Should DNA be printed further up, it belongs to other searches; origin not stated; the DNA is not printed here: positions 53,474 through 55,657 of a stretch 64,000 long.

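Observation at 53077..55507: HNH nuclease fused to an SF2 helicase, translationally coupled to an unknown 181-aa protein: candidate two-gene defence module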

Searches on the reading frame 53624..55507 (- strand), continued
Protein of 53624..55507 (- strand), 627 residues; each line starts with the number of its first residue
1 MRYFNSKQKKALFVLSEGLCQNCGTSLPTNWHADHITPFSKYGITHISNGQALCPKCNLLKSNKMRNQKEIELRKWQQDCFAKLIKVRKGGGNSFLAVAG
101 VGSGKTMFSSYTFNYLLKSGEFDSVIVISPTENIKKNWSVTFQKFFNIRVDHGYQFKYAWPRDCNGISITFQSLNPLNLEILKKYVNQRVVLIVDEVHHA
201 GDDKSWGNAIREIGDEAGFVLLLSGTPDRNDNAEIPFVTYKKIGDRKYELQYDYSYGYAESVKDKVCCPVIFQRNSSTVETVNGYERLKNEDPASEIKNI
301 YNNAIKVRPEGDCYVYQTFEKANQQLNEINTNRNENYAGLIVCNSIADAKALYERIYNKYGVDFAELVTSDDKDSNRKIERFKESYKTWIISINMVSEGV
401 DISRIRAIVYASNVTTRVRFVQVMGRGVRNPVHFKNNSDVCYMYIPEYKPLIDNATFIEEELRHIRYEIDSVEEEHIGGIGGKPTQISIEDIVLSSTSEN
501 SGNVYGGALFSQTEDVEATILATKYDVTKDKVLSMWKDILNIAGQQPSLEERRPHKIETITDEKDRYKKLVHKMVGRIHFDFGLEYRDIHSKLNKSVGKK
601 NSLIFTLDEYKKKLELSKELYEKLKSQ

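Call 83: search_protein_families(library=phrogs, proteins=[L099:2703-4370:-, L099:5186-6103:-, L099:6866-7294:+, L099:8230-8868:+, L099:9449-9868:+, L099:12416-13360:+, L099:13350-14111:+, L099:14983-15744:+, L099:15737-16540:+, L099:17571-18215:+], max_evalue=0.001)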
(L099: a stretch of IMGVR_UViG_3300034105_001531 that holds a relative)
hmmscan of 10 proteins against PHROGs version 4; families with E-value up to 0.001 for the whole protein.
L099:2703-4370:- (555 aa): 7 families
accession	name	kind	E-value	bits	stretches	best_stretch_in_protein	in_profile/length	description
phrog_9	-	head and packaging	3.4e-171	572.9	1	7-546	172-675/812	terminase large subunit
phrog_2699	-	head and packaging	2.2e-90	303.8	1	246-549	7-310/315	terminase large subunit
phrog_4914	-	head and packaging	2e-51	175.6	1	2-192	13-211/213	terminase large subunit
phrog_10517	-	head and packaging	1.8e-32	113.6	1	2-136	39-175/207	terminase large subunit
phrog_7331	-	head and packaging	1.9e-29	102.6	1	444-553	2-111/113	terminase large subunit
phrog_37124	-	unknown function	5.6e-18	66.1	1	352-468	1-128/143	-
phrog_7622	-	head and packaging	0.00059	20.5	0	76-216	66-206/224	terminase large subunit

L099:5186-6103:- (305 aa): 23 families
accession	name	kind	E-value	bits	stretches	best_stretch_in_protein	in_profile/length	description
phrog_1035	-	DNA, RNA and nucleotide metabolism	2.7e-18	67.8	1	113-281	62-221/271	endonuclease VII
phrog_1271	-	DNA, RNA and nucleotide metabolism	2.1e-17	64.6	1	9-276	92-321/361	HNH endonuclease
phrog_8660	-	DNA, RNA and nucleotide metabolism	4.2e-17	63.9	1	166-276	73-182/196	HNH endonuclease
phrog_338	-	DNA, RNA and nucleotide metabolism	2.1e-13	51.4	1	170-280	176-267/340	HNH endonuclease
phrog_9545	-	DNA, RNA and nucleotide metabolism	8.8e-13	49.4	1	182-280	81-174/206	HNH endonuclease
phrog_5718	-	DNA, RNA and nucleotide metabolism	1.4e-12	48.4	1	181-283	93-186/394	HNH endonuclease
phrog_16726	-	DNA, RNA and nucleotide metabolism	4.7e-12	47.2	1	196-274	80-144/308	HNH endonuclease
phrog_6050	-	DNA, RNA and nucleotide metabolism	1.7e-11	44.6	1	184-287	279-365/402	HNH endonuclease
phrog_589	-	DNA, RNA and nucleotide metabolism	6.3e-11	43.3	1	172-274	45-142/179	HNH endonuclease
phrog_2214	-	DNA, RNA and nucleotide metabolism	1.5e-10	41.8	1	153-285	138-251/429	HNH endonuclease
phrog_144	-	DNA, RNA and nucleotide metabolism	3.6e-10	40.8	1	172-273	50-135/175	HNH endonuclease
phrog_2118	-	DNA, RNA and nucleotide metabolism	2e-09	38.4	1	165-272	125-223/301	HNH endonuclease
phrog_12400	-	DNA, RNA and nucleotide metabolism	2.9e-09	38.2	1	190-271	2-85/157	HNH endonuclease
phrog_333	-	DNA, RNA and nucleotide metabolism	3.3e-09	38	1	201-277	19-85/138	HNH endonuclease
phrog_9645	-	DNA, RNA and nucleotide metabolism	5.4e-09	36.9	1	220-276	18-75/168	HNH endonuclease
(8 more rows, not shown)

L099:6866-7294:+ (142 aa): 2 families
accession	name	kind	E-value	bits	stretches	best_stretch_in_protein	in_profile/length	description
phrog_44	-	DNA, RNA and nucleotide metabolism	2.6e-17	64.5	1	1-123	87-206/271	single strand DNA binding protein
phrog_25370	-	unknown function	0.0001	22.9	1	4-30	5-32/48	-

L099:8230-8868:+ (212 aa): 4 families
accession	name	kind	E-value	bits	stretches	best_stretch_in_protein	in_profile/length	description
phrog_1891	-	DNA, RNA and nucleotide metabolism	9.4e-40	137.6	1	6-212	48-238/255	HNH endonuclease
phrog_15471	-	DNA, RNA and nucleotide metabolism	5.1e-08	34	1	133-193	23-86/183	HNH endonuclease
phrog_99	-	DNA, RNA and nucleotide metabolism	7.2e-08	33.5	1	104-189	123-207/383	HNH endonuclease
phrog_4578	-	DNA, RNA and nucleotide metabolism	5e-05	24.2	1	146-192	18-63/130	HNH endonuclease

L099:9449-9868:+ (139 aa): 0 families

L099:12416-13360:+ (314 aa): 8 families
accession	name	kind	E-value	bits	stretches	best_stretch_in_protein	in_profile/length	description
phrog_2880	-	DNA, RNA and nucleotide metabolism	7.9e-13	49.2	1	9-133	14-146/459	replication initiation protein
phrog_270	-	DNA, RNA and nucleotide metabolism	1.3e-12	48.8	1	4-169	27-152/383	replication initiation protein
phrog_678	-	DNA, RNA and nucleotide metabolism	7.9e-09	36.5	1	19-196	74-213/346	replication initiation O-like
phrog_186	-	DNA, RNA and nucleotide metabolism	3.8e-07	31.1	1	1-148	14-176/308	DnaD-like helicase loader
phrog_345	-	DNA, RNA and nucleotide metabolism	2.8e-06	28.2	1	26-182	49-211/297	replication initiation O-like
phrog_428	-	DNA, RNA and nucleotide metabolism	5.4e-06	26.8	1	10-144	91-233/455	replication initiation protein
phrog_19658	-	DNA, RNA and nucleotide metabolism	2.2e-05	25.1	1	18-75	14-69/283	replication initiation protein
phrog_19731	-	unknown function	0.0005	20.5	1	63-178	170-283/314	-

L099:13350-14111:+ (253 aa): 1 family
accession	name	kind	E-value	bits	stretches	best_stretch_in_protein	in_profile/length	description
phrog_26016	-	unknown function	1.7e-05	25.6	1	29-141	13-123/255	-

L099:14983-15744:+ (253 aa): 5 families
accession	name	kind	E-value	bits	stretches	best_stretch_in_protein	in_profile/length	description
phrog_2780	-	DNA, RNA and nucleotide metabolism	1.5e-29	104.5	1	9-200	37-226/369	RecT-like ssDNA annealing protein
phrog_2449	-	DNA, RNA and nucleotide metabolism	3.8e-22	80.2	1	9-202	18-213/301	single strand annealing protein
phrog_10056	-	DNA, RNA and nucleotide metabolism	6.1e-18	66.3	1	30-226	46-225/302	RecT-like ssDNA annealing protein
phrog_252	-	DNA, RNA and nucleotide metabolism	2.9e-16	60.8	1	30-208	46-204/263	Bet-like ssDNA annealing protein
phrog_2760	-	DNA, RNA and nucleotide metabolism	1.6e-14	55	1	30-191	38-193/257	RecT-like ssDNA annealing protein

L099:15737-16540:+ (267 aa): 2 families
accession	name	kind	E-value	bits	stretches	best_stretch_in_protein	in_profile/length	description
phrog_412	-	DNA, RNA and nucleotide metabolism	1.6e-20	74.8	1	4-244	155-382/440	exonuclease VIII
phrog_607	-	DNA, RNA and nucleotide metabolism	1.7e-08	34.2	1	22-218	609-820/883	exonuclease VII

L099:17571-18215:+ (214 aa): 5 families
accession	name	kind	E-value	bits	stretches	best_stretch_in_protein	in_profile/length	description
phrog_85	-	DNA, RNA and nucleotide metabolism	8.9e-57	194.2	1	1-199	371-573/866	thymidylate synthase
phrog_10644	-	DNA, RNA and nucleotide metabolism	2e-22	81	1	69-196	14-141/160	thymidylate synthase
phrog_26005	-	unknown function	1.5e-13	51.9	1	9-54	18-63/310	-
phrog_28804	-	DNA, RNA and nucleotide metabolism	1.7e-08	35.7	1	134-197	11-73/91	thymidylate synthase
phrog_23580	-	DNA, RNA and nucleotide metabolism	4e-05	24.6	1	1-56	1-62/178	thymidylate synthase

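Call 84: search_protein_families(library=phrogs, alignment_id=A7, max_evalue=0.00001)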
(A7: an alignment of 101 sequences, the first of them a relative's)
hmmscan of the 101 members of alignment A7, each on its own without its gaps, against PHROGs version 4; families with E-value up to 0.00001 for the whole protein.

A. member 1, L001:12492-13271:+ (260 aa): 0 families

B. families by the number of members that match (of 101 scanned): 100 families (the first 25 are shown)
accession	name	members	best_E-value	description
phrog_186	-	5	1.3e-12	DnaD-like helicase loader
phrog_9327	-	4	2e-19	primosomal protein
phrog_270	-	4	9.9e-15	replication initiation protein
phrog_239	-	3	2.2e-52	DNA primase/helicase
phrog_428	-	3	5.3e-14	replication initiation protein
phrog_9474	-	3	1.8e-11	replication initiation protein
phrog_19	-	2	9.7e-115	DnaB-like replicative helicase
phrog_243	-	2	2e-54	DnaB-like replicative helicase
phrog_2447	-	2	1.5e-31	replication initiation protein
phrog_3926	-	2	1.1e-22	replication initiation protein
phrog_1882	-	2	1.4e-20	-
phrog_3992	-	2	2.6e-20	primosomal protein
phrog_2880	-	2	2.8e-15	replication initiation protein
phrog_678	-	2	5.3e-11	replication initiation O-like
phrog_906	-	2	3.7e-10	DNA polymerase/primase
phrog_16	-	1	3.4e-76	DNA helicase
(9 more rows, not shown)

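Call 85: search_protein_families(library=phrogs, alignment_id=A6, max_evalue=0.00001)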
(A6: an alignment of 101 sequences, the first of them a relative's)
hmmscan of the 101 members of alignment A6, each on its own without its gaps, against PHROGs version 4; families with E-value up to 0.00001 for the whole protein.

A. member 1, L001:5897-6331:+ (145 aa): 0 families

B. families by the number of members that match (of 101 scanned): 97 families (the first 25 are shown)
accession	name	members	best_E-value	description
phrog_8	-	3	1.2e-12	transcriptional regulator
phrog_4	-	3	9.2e-12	transcriptional repressor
phrog_7241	-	3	5.9e-07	transcriptional regulator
phrog_424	-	2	1e-51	phosphoadenosine phosphosulfate reductase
phrog_44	-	2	2.1e-21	single strand DNA binding protein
phrog_2328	-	2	5.5e-10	transcriptional repressor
phrog_5823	-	2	7.6e-09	transcriptional regulator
phrog_3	-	2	4.7e-08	transcriptional repressor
phrog_2967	-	2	8.4e-08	transcriptional regulator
phrog_4583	-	2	4.5e-07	transcriptional repressor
phrog_2439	-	2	2.6e-06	transcriptional regulator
phrog_4433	-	1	3e-107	-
phrog_19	-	1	4.7e-69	DnaB-like replicative helicase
phrog_434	-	1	1.3e-62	RecE-like recombination exonuclease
phrog_1990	-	1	3.2e-54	Cas4-domain exonuclease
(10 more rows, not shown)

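Call 86: search_solved_structures(query=L176:1206-2726:+, max_evalue=0.1)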
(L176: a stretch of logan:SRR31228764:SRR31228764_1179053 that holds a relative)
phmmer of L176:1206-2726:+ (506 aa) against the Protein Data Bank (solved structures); distinct sequences matched with E-value up to 0.1: 0.

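Call 87: search_solved_structures(query=L176:178-1203:+, max_evalue=0.1)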
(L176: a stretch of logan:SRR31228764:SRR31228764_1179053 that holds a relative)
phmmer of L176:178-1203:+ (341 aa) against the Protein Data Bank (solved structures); distinct sequences matched with E-value up to 0.1: 0.

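Call 88: search_solved_structures(query=L084:12276-14321:+, max_evalue=0.1)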
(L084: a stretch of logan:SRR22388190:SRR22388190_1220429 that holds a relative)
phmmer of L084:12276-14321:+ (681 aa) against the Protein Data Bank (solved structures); distinct sequences matched with E-value up to 0.1: 0.

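Call 90: search_dna_similar(query=L169:12428-13201:+, collection=phages, mode=protein, max_rows=6, max_evalue=0.001)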
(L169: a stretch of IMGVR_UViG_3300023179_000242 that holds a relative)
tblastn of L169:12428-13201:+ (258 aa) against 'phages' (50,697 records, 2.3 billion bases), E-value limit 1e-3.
Records with a match: 10; places in all: 10; records where one place covers at least 80% of the query: 0.
Best place of each record, by identity: <60% 10.
By first word of the organism name: Cellulophaga 7; Flavobacterium 2; Leeuwenhoekiella 1.
By host as written in the record: Cellulophaga sp. HaHa_2_1 3; Cellulophaga baltica #10 2; Cellulophaga baltica #19 2; Flavobacterium sp. LMO9 2; Leeuwenhoekiella aequorea Arc30 1.
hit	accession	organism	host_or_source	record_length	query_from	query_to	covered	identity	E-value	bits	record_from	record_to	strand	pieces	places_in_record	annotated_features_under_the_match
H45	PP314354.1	Leeuwenhoekiella phage vB_LaeS_Arctus_1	Leeuwenhoekiella aequorea Arc30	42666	2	118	45%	31.4%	2e-5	51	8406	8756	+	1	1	hypothetical protein | HNH endonuclease III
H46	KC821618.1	Cellulophaga phage phi10:1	Cellulophaga baltica #10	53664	2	116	45%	27.7%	6e-9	62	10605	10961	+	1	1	hypothetical protein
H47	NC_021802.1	Cellulophaga phage phi10:1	Cellulophaga baltica #10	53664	2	116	45%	27.7%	6e-9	62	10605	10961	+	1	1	hypothetical protein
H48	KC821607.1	Cellulophaga phage phi19:1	Cellulophaga baltica #19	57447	2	116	45%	27.7%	8e-9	62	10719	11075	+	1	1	hypothetical protein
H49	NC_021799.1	Cellulophaga phage phi19:1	Cellulophaga baltica #19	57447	2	116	45%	27.7%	8e-9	62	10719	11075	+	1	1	hypothetical protein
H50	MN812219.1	Flavobacterium phage vB_FspS_morran9-1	Flavobacterium sp. LMO9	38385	2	103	40%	31.1%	9e-5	49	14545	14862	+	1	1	hypothetical protein (x2)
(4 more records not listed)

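Call 91: search_dna_similar(query=L130:7601-8563:+, collection=phages, mode=protein, max_rows=6, max_evalue=0.001)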
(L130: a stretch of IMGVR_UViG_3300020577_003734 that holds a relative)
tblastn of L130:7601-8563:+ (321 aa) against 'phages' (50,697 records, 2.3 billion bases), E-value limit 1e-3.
Records with a match: 10; places in all: 10; records where one place covers at least 80% of the query: 9.
Best place of each record, by identity: <60% 10.
By first word of the organism name: Paenibacillus 6; Streptococcus 3; Rhodobacteraceae 1.
By host as written in the record: Paenibacillus larvae 2006 2; Paenibacillus larvae NW6 1; Paenibacillus larvae ATCC 9545 1; Paenibacillus larvae F1A 1; Paenibacillus larvae NRRL 2605 1; Streptococcus equi ERR066538 1; Streptococcus equi ERR066541 1; Streptococcus equi ERR066561 1; and 1 more.
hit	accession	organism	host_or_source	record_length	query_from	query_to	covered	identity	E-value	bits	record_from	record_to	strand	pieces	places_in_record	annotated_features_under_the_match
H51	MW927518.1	Paenibacillus phage Mock2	Paenibacillus larvae NW6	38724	1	263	82%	25.0%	1e-11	72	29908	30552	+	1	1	DnaD domain protein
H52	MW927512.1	Paenibacillus phage Bert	Paenibacillus larvae ATCC 9545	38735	1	263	82%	25.0%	1e-11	72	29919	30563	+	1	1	DnaD domain protein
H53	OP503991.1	Paenibacillus phage Lilo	Paenibacillus larvae F1A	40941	1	263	82%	25.0%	1e-11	72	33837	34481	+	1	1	DnaD domain protein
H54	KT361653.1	Paenibacillus phage Paisley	Paenibacillus larvae NRRL 2605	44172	1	263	82%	25.0%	1e-11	72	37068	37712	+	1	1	DNA damage-inducible protein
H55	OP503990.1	Paenibacillus phage Dash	Paenibacillus larvae 2006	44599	1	263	82%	25.0%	1e-11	72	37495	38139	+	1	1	DnaD domain protein | hypothetical protein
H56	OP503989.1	Paenibacillus phage Callan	Paenibacillus larvae 2006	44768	1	263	82%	25.0%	1e-11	72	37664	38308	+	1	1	DnaD domain protein | hypothetical protein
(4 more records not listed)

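Call 92: search_dna_similar(query=L105:12473-13279:+, collection=phages, mode=protein, max_rows=6, max_evalue=0.001)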
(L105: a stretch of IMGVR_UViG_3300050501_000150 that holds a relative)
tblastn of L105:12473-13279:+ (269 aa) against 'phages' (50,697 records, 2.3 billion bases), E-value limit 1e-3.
No match.

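Call 95: search_dna_similar(query=L099:9995-11842:+, collection=phages, mode=protein, max_rows=15, max_evalue=1e-10)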
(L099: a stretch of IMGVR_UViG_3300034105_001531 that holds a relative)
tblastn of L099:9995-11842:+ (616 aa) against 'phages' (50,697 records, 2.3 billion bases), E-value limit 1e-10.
Records with a match: 3; places in all: 3; records where one place covers at least 80% of the query: 0.
Best place of each record, by identity: <60% 3.
By first word of the organism name: Betalipothrixvirus 2; Saccharomonospora 1.
By host as written in the record: Saccharomonospora sp. 1; - 1; Acidianus convivator 1.
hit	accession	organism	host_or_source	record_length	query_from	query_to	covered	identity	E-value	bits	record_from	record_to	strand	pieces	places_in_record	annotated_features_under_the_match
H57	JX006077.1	Saccharomonospora phage PIS 136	Saccharomonospora sp.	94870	2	459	74%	31.8%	6e-63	231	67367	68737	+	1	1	DEAD-like helicase superfamily protein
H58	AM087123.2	Betalipothrixvirus puteoliense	-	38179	69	417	57%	24.3%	1e-12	77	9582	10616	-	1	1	putative helicase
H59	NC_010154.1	Betalipothrixvirus puteoliense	Acidianus convivator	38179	69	417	57%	24.3%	1e-12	77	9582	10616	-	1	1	putative helicase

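Call 96: search_dna_similar(query=P0114, collection=phages, mode=protein, max_rows=15, max_evalue=1e-10)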
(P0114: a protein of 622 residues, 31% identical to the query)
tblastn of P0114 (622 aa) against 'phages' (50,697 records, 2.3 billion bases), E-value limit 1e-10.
Records with a match: 1; places in all: 1; records where one place covers at least 80% of the query: 1.
Best place of each record, by identity: <60% 1.
By first word of the organism name: Saccharomonospora 1.
By host as written in the record: Saccharomonospora sp. 1.
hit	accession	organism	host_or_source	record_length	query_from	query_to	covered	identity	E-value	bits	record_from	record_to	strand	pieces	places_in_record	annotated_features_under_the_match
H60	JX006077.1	Saccharomonospora phage PIS 136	Saccharomonospora sp.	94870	5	617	99%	39.3%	5e-110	369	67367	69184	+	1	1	DEAD-like helicase superfamily protein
